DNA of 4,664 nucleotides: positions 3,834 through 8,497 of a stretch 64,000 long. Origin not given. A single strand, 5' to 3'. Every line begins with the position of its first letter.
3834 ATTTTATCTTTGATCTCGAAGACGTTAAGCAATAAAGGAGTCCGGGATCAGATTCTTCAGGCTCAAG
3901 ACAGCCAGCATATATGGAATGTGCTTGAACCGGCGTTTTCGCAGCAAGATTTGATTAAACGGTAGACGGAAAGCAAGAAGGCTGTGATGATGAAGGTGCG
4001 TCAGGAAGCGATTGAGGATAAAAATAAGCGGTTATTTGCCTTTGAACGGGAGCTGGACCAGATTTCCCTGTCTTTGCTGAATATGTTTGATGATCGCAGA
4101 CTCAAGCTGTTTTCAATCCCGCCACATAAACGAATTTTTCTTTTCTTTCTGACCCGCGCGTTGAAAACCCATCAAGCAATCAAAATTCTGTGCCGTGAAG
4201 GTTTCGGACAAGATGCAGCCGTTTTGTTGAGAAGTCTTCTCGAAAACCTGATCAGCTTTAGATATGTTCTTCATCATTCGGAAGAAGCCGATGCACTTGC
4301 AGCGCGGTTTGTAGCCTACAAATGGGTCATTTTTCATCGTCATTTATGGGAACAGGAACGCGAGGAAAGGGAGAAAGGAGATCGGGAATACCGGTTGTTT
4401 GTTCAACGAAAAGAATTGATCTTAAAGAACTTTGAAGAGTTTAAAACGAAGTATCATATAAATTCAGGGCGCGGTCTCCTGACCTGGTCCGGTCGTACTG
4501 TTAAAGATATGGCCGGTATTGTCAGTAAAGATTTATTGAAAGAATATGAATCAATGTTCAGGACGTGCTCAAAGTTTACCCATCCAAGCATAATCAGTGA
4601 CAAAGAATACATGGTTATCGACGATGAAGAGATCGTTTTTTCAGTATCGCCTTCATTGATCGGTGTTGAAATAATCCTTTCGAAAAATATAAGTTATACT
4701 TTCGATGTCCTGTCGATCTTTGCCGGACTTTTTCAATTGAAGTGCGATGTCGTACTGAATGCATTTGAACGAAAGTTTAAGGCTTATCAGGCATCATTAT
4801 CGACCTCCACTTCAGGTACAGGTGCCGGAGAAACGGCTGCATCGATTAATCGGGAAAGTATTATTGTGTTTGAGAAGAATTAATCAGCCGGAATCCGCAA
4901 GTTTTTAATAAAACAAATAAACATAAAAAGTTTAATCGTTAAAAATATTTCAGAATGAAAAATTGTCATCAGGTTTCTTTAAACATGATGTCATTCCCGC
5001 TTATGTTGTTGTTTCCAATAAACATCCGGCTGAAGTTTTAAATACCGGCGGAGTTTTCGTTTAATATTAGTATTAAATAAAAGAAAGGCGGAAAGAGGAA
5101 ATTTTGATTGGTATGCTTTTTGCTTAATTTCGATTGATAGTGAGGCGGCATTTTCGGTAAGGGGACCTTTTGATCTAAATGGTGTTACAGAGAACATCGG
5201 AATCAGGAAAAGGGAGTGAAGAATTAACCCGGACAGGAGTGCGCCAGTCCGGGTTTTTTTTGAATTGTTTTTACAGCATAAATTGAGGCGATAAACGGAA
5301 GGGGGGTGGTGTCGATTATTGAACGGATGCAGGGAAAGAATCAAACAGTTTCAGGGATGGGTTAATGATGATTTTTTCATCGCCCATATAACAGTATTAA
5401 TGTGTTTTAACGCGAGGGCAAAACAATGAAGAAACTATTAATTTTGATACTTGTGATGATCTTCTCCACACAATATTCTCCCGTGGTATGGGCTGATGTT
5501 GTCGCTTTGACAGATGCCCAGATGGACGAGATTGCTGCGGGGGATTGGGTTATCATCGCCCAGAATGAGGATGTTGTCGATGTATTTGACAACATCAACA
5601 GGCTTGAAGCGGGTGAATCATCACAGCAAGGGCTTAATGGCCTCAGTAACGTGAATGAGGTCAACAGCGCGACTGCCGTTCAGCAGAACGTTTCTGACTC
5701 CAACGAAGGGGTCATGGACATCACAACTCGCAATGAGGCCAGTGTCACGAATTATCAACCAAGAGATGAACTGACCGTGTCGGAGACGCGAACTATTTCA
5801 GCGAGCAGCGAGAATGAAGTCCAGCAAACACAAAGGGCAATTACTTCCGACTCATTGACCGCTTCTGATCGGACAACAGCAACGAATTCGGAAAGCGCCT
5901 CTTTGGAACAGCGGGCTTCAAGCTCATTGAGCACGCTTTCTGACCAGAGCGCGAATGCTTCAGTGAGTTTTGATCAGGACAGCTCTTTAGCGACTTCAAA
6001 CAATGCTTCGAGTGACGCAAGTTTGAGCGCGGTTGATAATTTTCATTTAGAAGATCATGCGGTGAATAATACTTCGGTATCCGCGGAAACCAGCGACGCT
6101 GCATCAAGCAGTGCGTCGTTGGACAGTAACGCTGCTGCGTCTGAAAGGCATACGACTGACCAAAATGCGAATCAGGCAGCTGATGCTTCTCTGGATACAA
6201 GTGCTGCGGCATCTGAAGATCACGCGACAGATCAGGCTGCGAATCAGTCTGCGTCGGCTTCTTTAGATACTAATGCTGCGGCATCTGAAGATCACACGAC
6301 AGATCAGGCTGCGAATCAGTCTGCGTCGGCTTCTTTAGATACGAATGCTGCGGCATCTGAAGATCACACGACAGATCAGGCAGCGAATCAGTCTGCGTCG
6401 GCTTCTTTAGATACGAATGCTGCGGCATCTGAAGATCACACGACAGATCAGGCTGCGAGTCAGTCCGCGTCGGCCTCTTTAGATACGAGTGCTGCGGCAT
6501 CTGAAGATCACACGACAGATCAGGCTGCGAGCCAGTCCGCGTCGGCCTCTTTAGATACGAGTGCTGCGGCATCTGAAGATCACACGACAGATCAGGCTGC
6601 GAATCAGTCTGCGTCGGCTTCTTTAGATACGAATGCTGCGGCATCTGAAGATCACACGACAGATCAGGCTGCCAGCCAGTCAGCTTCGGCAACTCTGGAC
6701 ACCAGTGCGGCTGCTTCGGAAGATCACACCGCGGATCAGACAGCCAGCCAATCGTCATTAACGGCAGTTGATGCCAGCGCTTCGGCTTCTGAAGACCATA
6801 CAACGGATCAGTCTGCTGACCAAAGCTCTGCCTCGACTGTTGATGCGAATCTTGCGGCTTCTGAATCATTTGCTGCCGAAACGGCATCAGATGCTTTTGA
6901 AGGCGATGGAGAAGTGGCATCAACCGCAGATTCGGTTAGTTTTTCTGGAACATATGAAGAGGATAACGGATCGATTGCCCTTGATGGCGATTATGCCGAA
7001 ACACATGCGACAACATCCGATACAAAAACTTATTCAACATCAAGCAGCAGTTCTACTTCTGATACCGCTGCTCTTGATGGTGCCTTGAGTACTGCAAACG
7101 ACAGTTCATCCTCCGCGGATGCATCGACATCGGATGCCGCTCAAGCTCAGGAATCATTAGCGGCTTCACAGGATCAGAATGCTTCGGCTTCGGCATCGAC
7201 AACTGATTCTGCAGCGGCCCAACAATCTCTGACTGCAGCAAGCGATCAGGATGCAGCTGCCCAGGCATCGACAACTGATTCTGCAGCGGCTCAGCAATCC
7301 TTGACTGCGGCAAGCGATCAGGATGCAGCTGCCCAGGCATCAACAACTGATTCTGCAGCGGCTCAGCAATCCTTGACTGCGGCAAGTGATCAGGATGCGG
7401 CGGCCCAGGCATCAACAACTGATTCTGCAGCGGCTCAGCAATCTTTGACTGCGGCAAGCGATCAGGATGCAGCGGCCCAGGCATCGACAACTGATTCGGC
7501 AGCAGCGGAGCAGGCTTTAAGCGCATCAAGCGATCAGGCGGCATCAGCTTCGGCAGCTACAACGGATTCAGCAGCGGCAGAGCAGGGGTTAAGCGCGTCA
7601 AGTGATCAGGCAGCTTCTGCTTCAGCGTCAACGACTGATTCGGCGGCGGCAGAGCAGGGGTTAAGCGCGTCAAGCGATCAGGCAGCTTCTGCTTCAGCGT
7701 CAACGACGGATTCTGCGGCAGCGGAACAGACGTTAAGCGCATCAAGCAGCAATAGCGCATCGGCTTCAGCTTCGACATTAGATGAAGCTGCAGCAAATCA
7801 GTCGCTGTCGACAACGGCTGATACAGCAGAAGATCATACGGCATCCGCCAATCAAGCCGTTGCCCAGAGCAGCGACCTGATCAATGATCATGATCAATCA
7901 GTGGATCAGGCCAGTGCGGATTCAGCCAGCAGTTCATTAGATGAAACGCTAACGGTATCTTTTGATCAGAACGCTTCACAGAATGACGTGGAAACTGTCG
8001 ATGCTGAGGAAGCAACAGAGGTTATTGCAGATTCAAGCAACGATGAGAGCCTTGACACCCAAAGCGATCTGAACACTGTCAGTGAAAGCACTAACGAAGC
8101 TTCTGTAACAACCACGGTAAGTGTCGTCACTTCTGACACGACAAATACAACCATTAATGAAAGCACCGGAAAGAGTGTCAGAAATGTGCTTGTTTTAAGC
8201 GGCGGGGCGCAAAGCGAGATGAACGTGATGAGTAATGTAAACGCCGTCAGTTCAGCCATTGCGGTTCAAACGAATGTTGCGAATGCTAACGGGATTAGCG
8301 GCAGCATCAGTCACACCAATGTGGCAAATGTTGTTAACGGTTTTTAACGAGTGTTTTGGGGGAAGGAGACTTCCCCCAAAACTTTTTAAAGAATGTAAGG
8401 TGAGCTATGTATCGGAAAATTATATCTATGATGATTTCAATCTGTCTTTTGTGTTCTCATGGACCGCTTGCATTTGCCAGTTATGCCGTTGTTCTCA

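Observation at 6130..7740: Two unrelated 72-bp tandem-repeat arrays in one gene with very high copy identity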

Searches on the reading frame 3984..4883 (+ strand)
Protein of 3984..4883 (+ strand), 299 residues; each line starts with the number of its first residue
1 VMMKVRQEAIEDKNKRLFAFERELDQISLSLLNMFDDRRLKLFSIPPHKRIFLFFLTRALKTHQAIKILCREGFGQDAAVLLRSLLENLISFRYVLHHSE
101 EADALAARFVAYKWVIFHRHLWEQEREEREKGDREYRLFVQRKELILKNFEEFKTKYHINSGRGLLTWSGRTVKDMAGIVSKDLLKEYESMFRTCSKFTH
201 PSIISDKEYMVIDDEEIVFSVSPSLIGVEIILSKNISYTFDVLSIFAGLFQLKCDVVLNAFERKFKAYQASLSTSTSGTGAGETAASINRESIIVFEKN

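Call 7: search_protein_families(library=pfam, proteins=[window:3984-4883:+], max_evalue=0.01)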
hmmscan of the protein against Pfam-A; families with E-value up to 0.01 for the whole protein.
window:3984-4883:+ (299 aa): 1 family
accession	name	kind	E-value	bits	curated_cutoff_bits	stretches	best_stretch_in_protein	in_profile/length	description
PF18928.5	DUF5677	-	1.4e-21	77.7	27.1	1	51-216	3-165/166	Family of unknown function (DUF5677)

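Call 8: search_protein_families(library=ncbifam, proteins=[window:3984-4883:+], max_evalue=0.01)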
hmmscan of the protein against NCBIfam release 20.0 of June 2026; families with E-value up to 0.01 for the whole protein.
window:3984-4883:+ (299 aa): 0 families

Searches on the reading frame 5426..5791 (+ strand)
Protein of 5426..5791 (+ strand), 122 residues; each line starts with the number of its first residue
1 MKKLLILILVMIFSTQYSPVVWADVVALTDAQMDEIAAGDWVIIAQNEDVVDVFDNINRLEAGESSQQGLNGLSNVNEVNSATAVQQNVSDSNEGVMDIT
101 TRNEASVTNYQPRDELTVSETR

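Call 34: search_protein_families(library=pfam, proteins=[window:5426-5791:+], max_evalue=10)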
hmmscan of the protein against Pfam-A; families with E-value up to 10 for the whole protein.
seq(122 aa): 1 family
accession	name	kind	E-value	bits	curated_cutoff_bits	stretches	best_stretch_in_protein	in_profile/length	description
PF17816.7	PDZ_4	-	0.12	13.1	23.1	1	29-100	24-94/114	PDZ domain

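Call 35: search_protein_families(library=ncbifam, proteins=[window:5426-5791:+], max_evalue=10)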
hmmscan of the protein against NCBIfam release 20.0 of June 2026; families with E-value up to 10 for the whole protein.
seq(122 aa): 0 families

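Call 48: find_related_loci(query=A4, collection=metagenome_contigs, flank=10000)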
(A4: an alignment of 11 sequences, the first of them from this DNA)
Query A4 (122 aa) in metagenome_contigs; peptide patterns used: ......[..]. (x = any residue, [..] = any of these).
110 stretches matched a pattern; 5 encode a relative of the query (tblastn E <= 1e-3); 5 distinct loci.
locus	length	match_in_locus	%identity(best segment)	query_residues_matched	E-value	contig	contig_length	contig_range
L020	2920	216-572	43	1-119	1e-25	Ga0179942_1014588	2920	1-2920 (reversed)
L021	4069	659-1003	40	1-112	2e-22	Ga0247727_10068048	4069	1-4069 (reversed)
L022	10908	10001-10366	37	1-120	3e-20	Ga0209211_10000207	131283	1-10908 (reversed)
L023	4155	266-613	37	6-115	1e-13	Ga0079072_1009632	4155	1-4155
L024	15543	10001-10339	44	1-113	2e-23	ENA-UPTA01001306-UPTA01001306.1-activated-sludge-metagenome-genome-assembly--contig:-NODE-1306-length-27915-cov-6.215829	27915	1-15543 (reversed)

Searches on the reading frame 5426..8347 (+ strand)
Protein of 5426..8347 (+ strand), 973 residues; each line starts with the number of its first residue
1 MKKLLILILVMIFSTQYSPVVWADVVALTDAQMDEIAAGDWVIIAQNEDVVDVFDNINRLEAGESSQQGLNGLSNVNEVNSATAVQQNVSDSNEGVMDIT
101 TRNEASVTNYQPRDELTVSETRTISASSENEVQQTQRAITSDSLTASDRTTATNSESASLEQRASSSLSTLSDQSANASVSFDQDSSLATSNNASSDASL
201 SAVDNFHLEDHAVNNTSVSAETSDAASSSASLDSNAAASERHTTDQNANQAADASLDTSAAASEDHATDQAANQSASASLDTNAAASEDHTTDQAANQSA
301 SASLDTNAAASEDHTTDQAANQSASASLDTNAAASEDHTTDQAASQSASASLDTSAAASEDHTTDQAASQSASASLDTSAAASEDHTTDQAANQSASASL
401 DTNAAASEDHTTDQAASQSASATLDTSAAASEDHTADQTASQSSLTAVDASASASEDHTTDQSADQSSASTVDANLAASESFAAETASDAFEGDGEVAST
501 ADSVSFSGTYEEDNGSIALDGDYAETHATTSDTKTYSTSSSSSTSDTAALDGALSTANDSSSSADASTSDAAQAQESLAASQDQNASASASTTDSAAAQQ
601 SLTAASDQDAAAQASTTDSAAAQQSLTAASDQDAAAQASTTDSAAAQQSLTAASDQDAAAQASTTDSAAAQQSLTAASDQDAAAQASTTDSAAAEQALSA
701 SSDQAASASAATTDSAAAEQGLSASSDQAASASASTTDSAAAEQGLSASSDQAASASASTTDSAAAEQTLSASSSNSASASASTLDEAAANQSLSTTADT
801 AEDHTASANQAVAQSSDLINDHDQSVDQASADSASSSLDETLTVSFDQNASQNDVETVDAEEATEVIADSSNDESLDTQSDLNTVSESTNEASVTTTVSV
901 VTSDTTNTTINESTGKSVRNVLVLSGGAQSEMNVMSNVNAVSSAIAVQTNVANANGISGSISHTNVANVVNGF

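Call 7: search_protein_families(library=pfam, proteins=[window:5426-8347:+], max_evalue=0.01)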
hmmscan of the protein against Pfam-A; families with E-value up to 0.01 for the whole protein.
window:5426-8347:+ (973 aa): 0 families

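Call 8: search_protein_families(library=ncbifam, proteins=[window:5426-8347:+], max_evalue=0.01)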
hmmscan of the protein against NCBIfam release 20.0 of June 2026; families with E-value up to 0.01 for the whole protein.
window:5426-8347:+ (973 aa): 0 families

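Call 9: find_encoding_contigs(protein=window:5426-8347:+, flank=10000, max_places=10)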
Protein window:5426-8347:+ (973 aa): no gene with exactly this product is on record in the collection.

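Call 11: find_homologous_proteins(query=window:5426-8347:+, max_evalue=0.001)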
Query window:5426-8347:+: 8000 candidates shared short words with the query, none scored E <= 0.001.

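Call 85: predict_structure(alignment_id=A6)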
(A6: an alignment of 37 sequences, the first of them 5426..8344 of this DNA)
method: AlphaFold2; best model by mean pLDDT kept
length: 973 residues; sequences in the alignment: 37
mean_pLDDT: 45.7   pTM: 0.30
mean pLDDT of the five models: 45.7, 42.4, 40.1, 39.0, 37.8
residues with pLDDT >= 90: 7; 70-90: 149; 50-70: 137; < 50: 680
segments of 3 or more residues with pLDDT < 50: 23-25, 38-40, 52-57, 72-81, 141-163, 177-597, 702-890, 934-944, 971-973
pLDDT, mean of each block of 10 residues (from residue 1): 87 69 60 62 57 49 60 44 59 65 61 72 84 64 40 40 50 47 40 36 36 36 38 35 41 39 36 36 34 35 32 32 32 34 31 31 30 30 33 32 33 30 32 31 30 32 32 29 32 34 33 33 32 28 30 33 34 45 34 46 67 67 77 73 76 77 74 81 74 69 44 33 31 34 33 33 33 31 33 35 40 45 39 36 34 36 36 37 43 75 88 59 68 48 48 66 66 42
secondary structure, 60 per line:
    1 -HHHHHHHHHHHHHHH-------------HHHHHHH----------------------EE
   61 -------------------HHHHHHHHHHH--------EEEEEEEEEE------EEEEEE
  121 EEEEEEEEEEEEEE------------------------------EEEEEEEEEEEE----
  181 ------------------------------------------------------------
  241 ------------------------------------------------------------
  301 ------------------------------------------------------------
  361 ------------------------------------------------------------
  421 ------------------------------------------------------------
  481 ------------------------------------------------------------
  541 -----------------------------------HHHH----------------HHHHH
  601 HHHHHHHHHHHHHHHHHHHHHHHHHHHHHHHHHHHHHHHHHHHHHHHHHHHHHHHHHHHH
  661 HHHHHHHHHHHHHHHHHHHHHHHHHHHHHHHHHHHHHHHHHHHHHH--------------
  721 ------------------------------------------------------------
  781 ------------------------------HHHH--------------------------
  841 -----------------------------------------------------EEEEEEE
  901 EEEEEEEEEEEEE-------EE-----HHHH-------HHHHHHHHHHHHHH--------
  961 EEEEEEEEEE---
elements in order (helices of 4 or more, strands of 3 or more residues): H2-16 H30-36 H80-90 E99-108 E115-134 E165-176 H576-579 H596-706 H811-814 E894-913 H928-931 H939-952 E961-970

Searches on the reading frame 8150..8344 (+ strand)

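Call 34: search_protein_families(library=pfam, proteins=[window:8150-8344:+], max_evalue=10)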
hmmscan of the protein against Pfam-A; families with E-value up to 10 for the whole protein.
seq(65 aa): 0 families

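Call 35: search_protein_families(library=ncbifam, proteins=[window:8150-8344:+], max_evalue=10)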
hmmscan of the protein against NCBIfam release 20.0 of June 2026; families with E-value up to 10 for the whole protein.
seq(65 aa): 1 family
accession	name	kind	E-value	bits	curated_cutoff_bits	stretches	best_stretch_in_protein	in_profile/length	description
NF008434.0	PRK11274.1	equivalog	0.082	11.8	333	1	7-55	164-214/409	glycolate oxidase subunit GlcF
